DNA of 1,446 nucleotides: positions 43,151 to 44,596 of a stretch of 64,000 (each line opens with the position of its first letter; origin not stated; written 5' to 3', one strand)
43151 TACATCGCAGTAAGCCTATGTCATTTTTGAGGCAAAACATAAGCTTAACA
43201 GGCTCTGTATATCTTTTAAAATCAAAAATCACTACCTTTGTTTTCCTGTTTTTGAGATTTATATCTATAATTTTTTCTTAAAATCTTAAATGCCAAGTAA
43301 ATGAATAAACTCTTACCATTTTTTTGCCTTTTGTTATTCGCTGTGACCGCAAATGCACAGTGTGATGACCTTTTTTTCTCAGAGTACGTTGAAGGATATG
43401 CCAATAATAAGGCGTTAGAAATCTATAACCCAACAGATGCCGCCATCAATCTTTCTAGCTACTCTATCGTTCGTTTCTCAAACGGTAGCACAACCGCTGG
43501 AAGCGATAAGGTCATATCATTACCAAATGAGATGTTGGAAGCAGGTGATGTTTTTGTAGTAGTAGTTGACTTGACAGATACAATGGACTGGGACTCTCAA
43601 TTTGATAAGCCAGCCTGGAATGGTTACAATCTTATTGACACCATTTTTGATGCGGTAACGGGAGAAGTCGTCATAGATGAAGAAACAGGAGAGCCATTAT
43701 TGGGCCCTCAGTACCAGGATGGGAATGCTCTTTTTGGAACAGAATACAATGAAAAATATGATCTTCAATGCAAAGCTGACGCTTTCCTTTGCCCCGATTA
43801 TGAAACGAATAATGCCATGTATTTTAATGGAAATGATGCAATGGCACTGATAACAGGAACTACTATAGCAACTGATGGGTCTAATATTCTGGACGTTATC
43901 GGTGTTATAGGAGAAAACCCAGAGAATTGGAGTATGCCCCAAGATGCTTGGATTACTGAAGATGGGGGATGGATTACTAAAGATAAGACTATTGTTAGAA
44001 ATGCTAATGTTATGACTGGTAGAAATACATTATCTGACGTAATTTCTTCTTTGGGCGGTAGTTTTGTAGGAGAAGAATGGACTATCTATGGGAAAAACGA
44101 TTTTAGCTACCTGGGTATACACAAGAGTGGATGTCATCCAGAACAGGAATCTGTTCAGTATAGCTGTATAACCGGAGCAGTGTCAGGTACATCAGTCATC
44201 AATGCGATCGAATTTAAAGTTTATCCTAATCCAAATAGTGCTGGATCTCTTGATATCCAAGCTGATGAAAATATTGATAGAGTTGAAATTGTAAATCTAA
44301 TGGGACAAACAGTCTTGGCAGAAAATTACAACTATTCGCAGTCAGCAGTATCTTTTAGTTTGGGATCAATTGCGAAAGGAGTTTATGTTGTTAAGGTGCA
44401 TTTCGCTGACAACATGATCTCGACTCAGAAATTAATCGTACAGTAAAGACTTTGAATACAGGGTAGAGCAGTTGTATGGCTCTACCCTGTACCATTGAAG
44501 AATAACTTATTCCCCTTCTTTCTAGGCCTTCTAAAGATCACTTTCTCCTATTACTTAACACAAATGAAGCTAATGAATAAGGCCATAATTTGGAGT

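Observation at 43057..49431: AT-rich three-gene block: secreted LTD protein + SusD-less TonB-dependent receptor + secreted double-HKD PLD/nuclease. Candidate extracellular DNA/phosphodiester scavenging system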

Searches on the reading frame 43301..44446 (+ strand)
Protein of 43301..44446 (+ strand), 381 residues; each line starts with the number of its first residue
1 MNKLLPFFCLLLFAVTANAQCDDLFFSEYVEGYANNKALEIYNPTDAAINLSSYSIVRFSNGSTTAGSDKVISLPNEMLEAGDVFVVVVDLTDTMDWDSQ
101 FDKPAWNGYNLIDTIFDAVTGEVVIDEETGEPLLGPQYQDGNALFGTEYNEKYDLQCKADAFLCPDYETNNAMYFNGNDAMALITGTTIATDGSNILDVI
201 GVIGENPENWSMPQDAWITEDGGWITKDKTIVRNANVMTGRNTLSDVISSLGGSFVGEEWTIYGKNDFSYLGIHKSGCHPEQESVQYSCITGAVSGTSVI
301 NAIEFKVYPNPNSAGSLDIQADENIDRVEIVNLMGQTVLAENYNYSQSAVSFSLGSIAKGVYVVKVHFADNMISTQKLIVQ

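Call 7: search_protein_families(library=pfam, proteins=[window:43301-44446:+], max_evalue=0.01)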
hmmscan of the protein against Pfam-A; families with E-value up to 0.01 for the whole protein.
window:43301-44446:+ (381 aa): 2 families
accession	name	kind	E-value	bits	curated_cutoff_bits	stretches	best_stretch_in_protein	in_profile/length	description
PF00932.25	LTD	-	8.1e-12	45.9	34.3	1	19-108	3-87/109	Lamin Tail Domain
PF18962.6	Por_Secre_tail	-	1.1e-09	38.9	27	1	307-380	1-75/75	Secretion system C-terminal sorting domain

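Call 8: search_protein_families(library=ncbifam, proteins=[window:43301-44446:+], max_evalue=0.01)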
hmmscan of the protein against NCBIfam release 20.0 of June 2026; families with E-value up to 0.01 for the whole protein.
window:43301-44446:+ (381 aa): 2 families
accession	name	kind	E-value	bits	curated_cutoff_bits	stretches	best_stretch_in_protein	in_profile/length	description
NF033680.1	exonuc_ExeM-GG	exception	1.4e-19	69.7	1300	2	22-116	24-119/884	extracellular exonuclease ExeM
TIGR04183.1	Por_Secre_tail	domain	7.8e-11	41.8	23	1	307-381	1-72/72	T9SS type A sorting domain-containing protein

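Call 33: search_solved_structures(query=window:43301-44446:+, max_evalue=0.1)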
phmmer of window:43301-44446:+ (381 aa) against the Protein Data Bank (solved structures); distinct sequences matched with E-value up to 0.1: 1.
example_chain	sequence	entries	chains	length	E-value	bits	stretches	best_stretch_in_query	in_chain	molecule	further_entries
2rh8_A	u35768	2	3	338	0.061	15.7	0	184-281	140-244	Anthocyanidin reductase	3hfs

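Call 41: find_homologous_proteins(query=window:43301-44446:+, max_evalue=0.001)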
Query window:43301-44446:+ (381 aa): 2535 proteins with E <= 0.001 among 6281 candidates; the best 120 are listed.
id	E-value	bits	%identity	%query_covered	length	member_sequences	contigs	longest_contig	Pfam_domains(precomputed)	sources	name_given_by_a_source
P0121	8.9e-255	863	100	100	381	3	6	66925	PF00932.26,PF18962.8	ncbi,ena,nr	ncbi:MAG: lamin tail domain-containing protein [Phaeodactylibacter sp.]|nr:lamin tail domain-contain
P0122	5.8e-215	732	82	100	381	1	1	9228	PF00932.26,PF18962.8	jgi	jgi:hypothetical protein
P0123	3.0e-214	729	82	100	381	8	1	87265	PF00932.26,PF18962.8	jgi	jgi:hypothetical protein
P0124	9.4e-214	728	82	100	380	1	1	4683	PF00932.26,PF18962.8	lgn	-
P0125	6.1e-208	709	80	100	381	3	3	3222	PF00932.26,PF18962.8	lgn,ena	-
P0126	2.4e-207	707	79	100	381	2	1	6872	PF00932.26,PF18962.8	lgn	-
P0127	2.0e-202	690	80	97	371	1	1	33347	PF00932.26,PF18962.8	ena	-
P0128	3.3e-193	660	82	92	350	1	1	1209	PF00932.26,PF18962.8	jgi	jgi:hypothetical protein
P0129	1.7e-180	618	72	100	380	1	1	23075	PF00932.26,PF18962.8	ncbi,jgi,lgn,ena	-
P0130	4.0e-174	597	70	100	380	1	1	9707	PF00932.26,PF18962.8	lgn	-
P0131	3.0e-172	591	71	95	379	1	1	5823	PF00932.26,PF18962.8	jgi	-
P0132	2.5e-170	585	67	100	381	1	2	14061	PF00932.26,PF18962.8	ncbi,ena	-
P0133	6.8e-170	583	68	100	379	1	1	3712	PF00932.26,PF18962.8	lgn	-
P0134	1.0e-169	583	68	100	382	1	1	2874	PF00932.26,PF18962.8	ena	-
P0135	2.1e-169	582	68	100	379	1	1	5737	PF00932.26,PF18962.8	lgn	-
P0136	2.0e-168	579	66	100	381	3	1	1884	PF00932.26,PF18962.8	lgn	-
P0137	4.6e-168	577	66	100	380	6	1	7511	PF00932.26,PF18962.8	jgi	-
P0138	2.4e-166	572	66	100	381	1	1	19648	PF00932.26,PF18962.8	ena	-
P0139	1.2e-163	563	64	99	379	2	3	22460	PF00932.26,PF18962.8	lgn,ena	-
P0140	5.7e-158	544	64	100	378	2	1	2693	PF00932.26,PF18962.8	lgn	-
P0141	5.0e-157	541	63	100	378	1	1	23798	PF00932.26,PF18962.8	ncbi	-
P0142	2.8e-156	538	65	96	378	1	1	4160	PF00932.26,PF18962.8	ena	-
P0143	9.8e-155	533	62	100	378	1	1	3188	PF00932.26,PF18962.8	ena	-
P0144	1.5e-153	530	62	100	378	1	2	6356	PF00932.26,PF18962.8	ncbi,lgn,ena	-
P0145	2.1e-153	529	61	100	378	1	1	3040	PF00932.26,PF18962.8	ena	-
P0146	1.1e-151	523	64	96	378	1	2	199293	PF00932.26,PF18962.8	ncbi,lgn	-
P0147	2.3e-151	522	61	100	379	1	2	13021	PF00932.26,PF18962.8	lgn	-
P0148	7.3e-151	521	60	100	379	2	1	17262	PF00932.26,PF18962.8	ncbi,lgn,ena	-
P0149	2.4e-150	519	61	100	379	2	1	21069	PF00932.26,PF18962.8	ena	-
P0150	3.0e-150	519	63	100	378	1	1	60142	PF00932.26,PF18962.8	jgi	jgi:hypothetical protein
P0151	7.1e-150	517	59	100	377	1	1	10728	PF00932.26,PF18962.8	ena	-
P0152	4.2e-149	515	63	97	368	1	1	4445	PF00932.26,PF18962.8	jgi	-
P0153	6.1e-149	514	60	100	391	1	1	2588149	PF00932.26,PF18962.8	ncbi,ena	-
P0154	2.0e-148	513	59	100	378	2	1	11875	PF00932.26,PF18962.8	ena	-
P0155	4.5e-148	512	60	100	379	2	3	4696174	PF00932.26,PF18962.8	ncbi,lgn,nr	ncbi:MAG: lamin tail domain-containing protein [Saprospiraceae bacterium]|nr:lamin tail domain-conta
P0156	1.2e-147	510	57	100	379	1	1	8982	PF00932.26,PF18962.8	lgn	-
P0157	7.8e-147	507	60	97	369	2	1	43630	PF00932.26,PF18962.8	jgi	-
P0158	1.4e-144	500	61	95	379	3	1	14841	PF00932.26,PF18962.8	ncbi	-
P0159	2.3e-144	499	61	95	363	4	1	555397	PF00932.26,PF18962.8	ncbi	-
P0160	2.9e-144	499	58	100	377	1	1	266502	PF00932.26,PF18962.8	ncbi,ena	-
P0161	2.7e-143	496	59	95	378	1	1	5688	PF00932.26,PF18962.8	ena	-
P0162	7.3e-143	494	58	100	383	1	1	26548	PF00932.26,PF18962.8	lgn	-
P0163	3.6e-142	492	57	100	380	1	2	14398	PF00932.26,PF18962.8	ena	-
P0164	1.7e-141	490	57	100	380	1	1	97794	PF00932.26,PF18962.8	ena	-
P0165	2.3e-141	489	58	100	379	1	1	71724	PF00932.26,PF18962.8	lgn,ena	-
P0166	3.0e-141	489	58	100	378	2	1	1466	PF00932.26,PF18962.8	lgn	-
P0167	5.0e-141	488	58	100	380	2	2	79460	PF00932.26,PF18962.8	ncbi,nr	ncbi:MAG: T9SS type A sorting domain-containing protein [Saprospiraceae bacterium]|nr:T9SS type A so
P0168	5.5e-141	488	57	100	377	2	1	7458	PF00932.26,PF18962.8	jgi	jgi:Secretion system C-terminal sorting domain/Lamin Tail Domain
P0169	5.8e-141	488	58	100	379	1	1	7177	PF00932.26,PF18962.8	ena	-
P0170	2.3e-140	486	57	100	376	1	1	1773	PF00932.26,PF18962.8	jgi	-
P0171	2.6e-140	486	57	100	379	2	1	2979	PF00932.26,PF18962.8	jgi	-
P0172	2.8e-140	486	58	100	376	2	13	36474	PF00932.26,PF18962.8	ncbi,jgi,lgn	ncbi:MAG: hypothetical protein ACI8YQ_002656 [Polaribacter sp.]|jgi:hypothetical protein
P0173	1.5e-139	483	57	99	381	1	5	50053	PF00932.26,PF18962.8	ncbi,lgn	-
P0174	3.1e-139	482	57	100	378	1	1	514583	PF00932.26,PF18962.8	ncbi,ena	-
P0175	3.1e-139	482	59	95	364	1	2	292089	PF00932.26,PF18962.8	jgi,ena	-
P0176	3.8e-139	482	57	100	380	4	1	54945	PF00932.26,PF18962.8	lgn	-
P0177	3.8e-139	482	57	100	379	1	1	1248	PF00932.26,PF18962.8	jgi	jgi:hypothetical protein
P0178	1.2e-138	480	57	100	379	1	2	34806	PF00932.26,PF18962.8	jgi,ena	-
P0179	1.9e-138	480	57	100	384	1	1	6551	PF00932.26,PF18962.8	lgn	-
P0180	2.5e-138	479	58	100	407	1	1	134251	PF00932.26,PF18962.8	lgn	-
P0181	3.0e-138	479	59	95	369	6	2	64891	PF00932.26,PF18962.8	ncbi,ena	-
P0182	3.5e-138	479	59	100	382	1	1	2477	PF00932.26,PF18962.8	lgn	-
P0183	2.4e-137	476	56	100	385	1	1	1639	PF00932.26,PF18962.8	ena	-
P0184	7.8e-137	475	57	99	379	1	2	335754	PF00932.26,PF18962.8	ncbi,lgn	-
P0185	1.2e-136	474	55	100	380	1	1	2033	PF00932.26,PF18962.8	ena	-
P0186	1.3e-136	474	55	100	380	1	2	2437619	PF00932.26,PF18962.8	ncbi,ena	-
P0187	1.6e-136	473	57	95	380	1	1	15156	PF00932.26,PF18962.8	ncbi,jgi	-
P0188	1.7e-136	473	60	95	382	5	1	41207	PF00932.26,PF18962.8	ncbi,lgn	-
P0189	2.3e-136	473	58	99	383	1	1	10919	PF00932.26,PF18962.8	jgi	jgi:hypothetical protein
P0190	2.6e-136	473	55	100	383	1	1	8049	PF00932.26,PF18962.8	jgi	-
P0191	4.6e-136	472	57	95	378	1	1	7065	PF00932.26,PF18962.8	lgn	-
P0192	4.7e-136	472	58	100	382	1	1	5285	PF00932.26,PF18962.8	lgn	-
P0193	8.2e-136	471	56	97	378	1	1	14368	PF00932.26,PF18962.8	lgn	-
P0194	9.2e-136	471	56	100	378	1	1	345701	PF00932.26,PF18962.8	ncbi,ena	-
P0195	1.1e-135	471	57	100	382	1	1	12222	PF00932.26,PF18962.8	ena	-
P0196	1.5e-135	470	57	100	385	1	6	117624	PF00932.26,PF18962.8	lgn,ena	-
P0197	1.6e-135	470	56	100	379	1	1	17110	PF00932.26,PF18962.8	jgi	-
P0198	1.3e-134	467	57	95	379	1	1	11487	PF00932.26,PF18962.8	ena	-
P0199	1.6e-134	467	55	100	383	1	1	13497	PF00932.26,PF18962.8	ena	-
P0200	2.7e-134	466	56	100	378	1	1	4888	PF00932.26,PF18962.8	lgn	-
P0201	3.0e-134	466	57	95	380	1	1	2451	PF00932.26,PF18962.8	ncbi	-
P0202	3.4e-134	466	56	100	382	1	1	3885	PF00932.26,PF18962.8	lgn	-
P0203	7.2e-134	465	57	100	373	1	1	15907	PF00932.26,PF18962.8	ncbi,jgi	-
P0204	1.6e-133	464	57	97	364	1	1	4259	PF00932.26,PF18962.8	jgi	-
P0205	2.1e-133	463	56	97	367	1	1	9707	PF00932.26,PF18962.8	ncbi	-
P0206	9.5e-132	458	55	95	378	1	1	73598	PF00932.26,PF18962.8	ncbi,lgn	-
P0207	1.0e-131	458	55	100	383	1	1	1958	PF00932.26,PF18962.8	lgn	-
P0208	6.3e-130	452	57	97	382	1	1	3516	PF00932.26,PF18962.8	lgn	-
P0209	8.2e-130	451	57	95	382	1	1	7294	PF00932.26,PF18962.8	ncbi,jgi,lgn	-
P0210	1.2e-129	451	57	95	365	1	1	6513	PF00932.26,PF18962.8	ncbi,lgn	-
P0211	1.9e-128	447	53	100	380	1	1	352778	PF00932.26,PF18962.8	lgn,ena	-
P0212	2.6e-128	446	55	95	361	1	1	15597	PF00932.26,PF18962.8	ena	-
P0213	3.2e-128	446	53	100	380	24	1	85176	PF00932.26,PF18962.8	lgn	-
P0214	9.2e-128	445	56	96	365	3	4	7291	PF00932.26,PF18962.8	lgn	-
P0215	1.2e-127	444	51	96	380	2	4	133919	PF00932.26,PF18962.8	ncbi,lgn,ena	ncbi:MAG: lamin tail domain-containing protein [Bacteroidota bacterium]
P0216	1.1e-126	441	55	99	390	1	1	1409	PF00932.26,PF18962.8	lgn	-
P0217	3.1e-126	440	53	99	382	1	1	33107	PF00932.26,PF18962.8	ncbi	-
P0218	5.8e-126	439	55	99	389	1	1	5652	PF00932.26,PF18962.8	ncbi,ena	-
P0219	1.0e-124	435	56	95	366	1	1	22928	PF00932.26,PF18962.8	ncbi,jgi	-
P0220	1.3e-124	434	55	100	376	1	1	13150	PF00932.26,PF18962.8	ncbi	ncbi:MAG: T9SS type A sorting domain-containing protein [Saprospiraceae bacterium]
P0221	5.3e-124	432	55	96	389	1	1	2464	PF00932.26,PF18962.8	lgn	-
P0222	8.1e-124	432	54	99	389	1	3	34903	PF00932.26,PF18962.8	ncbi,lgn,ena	-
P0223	1.0e-123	431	53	100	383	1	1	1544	PF00932.26,PF18962.8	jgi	-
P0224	3.0e-123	430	54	100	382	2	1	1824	PF00932.26,PF18962.8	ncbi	-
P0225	1.2e-122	428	54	99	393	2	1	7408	PF00932.26,PF18962.8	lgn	-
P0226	3.9e-122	426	57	95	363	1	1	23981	PF00932.26,PF18962.8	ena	-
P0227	4.3e-122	426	70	70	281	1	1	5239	PF00932.26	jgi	-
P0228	6.3e-121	422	53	100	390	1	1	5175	PF00932.26,PF18962.8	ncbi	-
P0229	9.3e-121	422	51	100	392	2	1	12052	PF00932.26,PF18962.8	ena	-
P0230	1.6e-120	421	53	100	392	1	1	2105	PF00932.26,PF18962.8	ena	-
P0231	2.7e-120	420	53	99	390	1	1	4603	PF00932.26,PF18962.8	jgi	-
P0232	1.4e-119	418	50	100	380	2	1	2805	PF00932.26,PF18962.8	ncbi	-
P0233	2.0e-119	417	52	99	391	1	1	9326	PF00932.26,PF18962.8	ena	-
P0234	4.2e-119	416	53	99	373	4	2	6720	PF00932.26,PF18962.8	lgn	-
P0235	2.6e-118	414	54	100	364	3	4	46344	PF00932.26,PF18962.8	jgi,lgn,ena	-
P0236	2.7e-118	414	54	100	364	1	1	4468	PF00932.26,PF18962.8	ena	-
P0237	2.9e-117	410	53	99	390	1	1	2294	PF00932.26,PF18962.8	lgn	-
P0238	4.6e-117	409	53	100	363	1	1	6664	PF00932.26,PF18962.8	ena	-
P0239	6.8e-117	409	52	95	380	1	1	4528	PF00932.26,PF18962.8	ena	-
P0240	8.4e-117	409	54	100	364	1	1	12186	PF00932.26,PF18962.8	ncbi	-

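Call 42: find_encoding_contigs(protein=P0123, flank=10000, max_places=2)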
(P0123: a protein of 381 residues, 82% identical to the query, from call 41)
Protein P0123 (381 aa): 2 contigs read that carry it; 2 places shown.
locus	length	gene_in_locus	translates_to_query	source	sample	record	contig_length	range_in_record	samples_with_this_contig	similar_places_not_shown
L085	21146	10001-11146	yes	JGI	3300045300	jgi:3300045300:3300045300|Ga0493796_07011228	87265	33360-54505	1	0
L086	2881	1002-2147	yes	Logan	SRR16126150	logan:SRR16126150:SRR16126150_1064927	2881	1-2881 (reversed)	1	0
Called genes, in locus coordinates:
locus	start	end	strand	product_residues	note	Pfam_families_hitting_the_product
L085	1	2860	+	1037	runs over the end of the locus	PF05359:DUF748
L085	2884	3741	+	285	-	-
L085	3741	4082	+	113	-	-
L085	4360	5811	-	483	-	PF01839:FG-GAP (faint), PF13517:FG-GAP_3, PF18962:Por_Secre_tail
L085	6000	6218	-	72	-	-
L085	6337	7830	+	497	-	PF00155:Aminotran_1_2 (faint), PF00266:Aminotran_5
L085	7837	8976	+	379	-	PF00266:Aminotran_5, PF01212:Beta_elim_lyase (weak)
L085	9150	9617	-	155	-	PF14088:DUF4268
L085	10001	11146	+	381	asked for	PF00932:LTD, PF18962:Por_Secre_tail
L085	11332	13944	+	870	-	PF13620:CarboxypepD_reg, PF13715:CarbopepD_reg_2, PF07715:Plug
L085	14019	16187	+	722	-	PF18942:DUF5689 (weak), PF16656:Pur_ac_phosph_N (weak), PF13091:PLDc_2, PF18962:Por_Secre_tail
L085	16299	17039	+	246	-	PF01135:PCMT (weak), PF05175:MTS, PF13489:Methyltransf_23 (weak), PF01170:UPF0020 (weak), PF08241:Methyltransf_11, PF08242:Methyltransf_12, PF13649:Methyltransf_25, PF13847:Methyltransf_31, +5 more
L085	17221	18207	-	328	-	PF00365:PFK, PF01513:NAD_kinase (weak)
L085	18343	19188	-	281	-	-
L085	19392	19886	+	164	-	PF04290:DctQ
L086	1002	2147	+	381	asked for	PF00932:LTD, PF18962:Por_Secre_tail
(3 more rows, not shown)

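Call 43: find_encoding_contigs(protein=P0129, flank=10000, max_places=2)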
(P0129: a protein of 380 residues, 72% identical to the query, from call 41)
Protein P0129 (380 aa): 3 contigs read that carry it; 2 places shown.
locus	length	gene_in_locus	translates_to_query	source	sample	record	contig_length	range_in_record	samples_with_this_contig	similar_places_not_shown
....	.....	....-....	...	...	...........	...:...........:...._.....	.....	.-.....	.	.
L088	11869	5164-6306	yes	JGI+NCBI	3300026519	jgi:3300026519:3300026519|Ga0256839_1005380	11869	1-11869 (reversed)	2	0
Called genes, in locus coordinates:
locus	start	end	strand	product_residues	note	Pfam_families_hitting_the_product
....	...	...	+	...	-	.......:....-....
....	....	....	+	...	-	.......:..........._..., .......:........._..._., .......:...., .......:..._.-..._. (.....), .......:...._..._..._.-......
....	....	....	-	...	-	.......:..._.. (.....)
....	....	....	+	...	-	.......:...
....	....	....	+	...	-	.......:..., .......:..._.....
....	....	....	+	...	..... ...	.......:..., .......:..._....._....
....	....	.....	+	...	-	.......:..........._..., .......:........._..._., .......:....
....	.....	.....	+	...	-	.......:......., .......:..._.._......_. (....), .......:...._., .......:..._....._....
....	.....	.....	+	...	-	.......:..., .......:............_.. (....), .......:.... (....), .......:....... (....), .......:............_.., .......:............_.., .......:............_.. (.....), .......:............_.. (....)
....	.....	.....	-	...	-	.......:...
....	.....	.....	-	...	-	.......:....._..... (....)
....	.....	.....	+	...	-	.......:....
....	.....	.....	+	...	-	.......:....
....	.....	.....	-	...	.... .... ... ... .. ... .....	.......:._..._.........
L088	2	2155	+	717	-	?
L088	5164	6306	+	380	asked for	PF00932:LTD, PF18962:Por_Secre_tail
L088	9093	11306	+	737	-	PF18942:DUF5689, PF16656:Pur_ac_phosph_N (weak), PF13091:PLDc_2, PF18962:Por_Secre_tail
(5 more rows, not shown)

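Call 59: find_encoding_contigs(protein=P0121, flank=8000, max_places=5)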
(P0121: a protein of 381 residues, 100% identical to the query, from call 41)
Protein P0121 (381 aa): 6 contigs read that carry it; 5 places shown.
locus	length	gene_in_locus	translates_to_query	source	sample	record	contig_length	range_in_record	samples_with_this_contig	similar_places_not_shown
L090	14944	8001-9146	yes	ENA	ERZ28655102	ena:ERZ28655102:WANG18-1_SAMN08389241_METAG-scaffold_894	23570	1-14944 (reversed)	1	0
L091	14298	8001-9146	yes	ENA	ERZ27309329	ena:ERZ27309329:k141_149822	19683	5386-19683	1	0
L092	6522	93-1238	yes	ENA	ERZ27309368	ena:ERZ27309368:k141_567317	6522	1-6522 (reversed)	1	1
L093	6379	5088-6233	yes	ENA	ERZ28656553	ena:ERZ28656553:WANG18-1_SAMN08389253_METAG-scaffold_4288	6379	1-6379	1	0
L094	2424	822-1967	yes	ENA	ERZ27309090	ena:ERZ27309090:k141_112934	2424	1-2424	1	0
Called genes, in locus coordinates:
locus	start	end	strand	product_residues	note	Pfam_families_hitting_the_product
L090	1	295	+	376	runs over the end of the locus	PF13180:PDZ_2 (weak), PF17820:PDZ_6 (faint), PF00595:PDZ (weak), PF13180:PDZ_2, PF18962:Por_Secre_tail (weak)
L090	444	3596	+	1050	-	PF02012:BNR (faint), PF13088:BNR_2 (faint), PF15902:Sortilin-Vps10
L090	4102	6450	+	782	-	PF00912:Transgly, PF28500:PBP_middle, PF00905:Transpeptidase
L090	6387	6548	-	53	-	-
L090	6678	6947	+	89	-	-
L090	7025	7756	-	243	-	PF03602:Cons_hypoth95 (weak), PF05175:MTS, PF06325:PrmA, PF13649:Methyltransf_25, PF13847:Methyltransf_31, PF08242:Methyltransf_12 (weak)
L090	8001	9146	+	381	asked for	PF00932:LTD, PF18962:Por_Secre_tail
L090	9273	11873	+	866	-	PF13620:CarboxypepD_reg, PF13715:CarbopepD_reg_2, PF07715:Plug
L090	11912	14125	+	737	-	PF18942:DUF5689 (weak), PF16656:Pur_ac_phosph_N (weak), PF13091:PLDc_2, PF18962:Por_Secre_tail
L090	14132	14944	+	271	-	?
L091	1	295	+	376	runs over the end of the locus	PF13180:PDZ_2 (weak), PF17820:PDZ_6 (faint), PF00595:PDZ (weak), PF13180:PDZ_2, PF18962:Por_Secre_tail (weak)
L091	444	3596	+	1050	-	PF02012:BNR (faint), PF13088:BNR_2 (faint), PF15902:Sortilin-Vps10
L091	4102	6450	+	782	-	PF00912:Transgly, PF28500:PBP_middle, PF00905:Transpeptidase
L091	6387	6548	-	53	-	-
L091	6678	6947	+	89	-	-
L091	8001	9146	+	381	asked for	PF00932:LTD, PF18962:Por_Secre_tail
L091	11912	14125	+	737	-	PF18942:DUF5689 (weak), PF16656:Pur_ac_phosph_N (weak), PF13091:PLDc_2, PF18962:Por_Secre_tail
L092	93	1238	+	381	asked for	PF00932:LTD, PF18962:Por_Secre_tail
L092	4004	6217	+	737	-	PF18942:DUF5689 (weak), PF16656:Pur_ac_phosph_N (weak), PF13091:PLDc_2, PF18962:Por_Secre_tail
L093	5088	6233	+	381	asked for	PF00932:LTD, PF18962:Por_Secre_tail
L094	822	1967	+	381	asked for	PF00932:LTD, PF18962:Por_Secre_tail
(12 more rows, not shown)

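Call 60: predict_structure(alignment_id=A2)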
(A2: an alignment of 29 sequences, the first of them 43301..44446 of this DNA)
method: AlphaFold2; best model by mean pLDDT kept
length: 381 residues; sequences in the alignment: 29
mean_pLDDT: 75.2   pTM: 0.62
mean pLDDT of the five models: 75.2, 74.7, 74.7, 68.6, 65.3
residues with pLDDT >= 90: 84; 70-90: 158; 50-70: 108; < 50: 31
segments of 3 or more residues with pLDDT < 50: 16-19, 93-110, 296-298
pLDDT, mean of each block of 10 residues (from residue 1): 62 52 88 68 92 91 79 88 82 41 40 60 66 55 52 68 59 72 91 90 79 61 68 88 89 84 79 84 67 57 85 88 92 84 90 88 89 87 85
secondary structure, 60 per line:
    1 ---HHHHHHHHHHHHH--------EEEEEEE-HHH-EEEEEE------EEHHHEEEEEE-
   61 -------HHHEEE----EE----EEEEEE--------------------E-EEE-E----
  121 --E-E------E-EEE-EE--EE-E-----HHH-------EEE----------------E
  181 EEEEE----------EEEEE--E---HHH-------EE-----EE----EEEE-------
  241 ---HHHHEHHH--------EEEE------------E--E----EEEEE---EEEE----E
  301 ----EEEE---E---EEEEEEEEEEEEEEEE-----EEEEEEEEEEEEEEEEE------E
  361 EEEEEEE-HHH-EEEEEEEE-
elements in order: H4-16 E25-31 E37-42 E54-59 E71-73 E84-89 E112-114 E134-136 E161-163 E180-185 E196-200 E230-233 H244-247 E260-263 E284-288 E292-295 E305-308 E316-331 E337-353 E360-367 E373-380
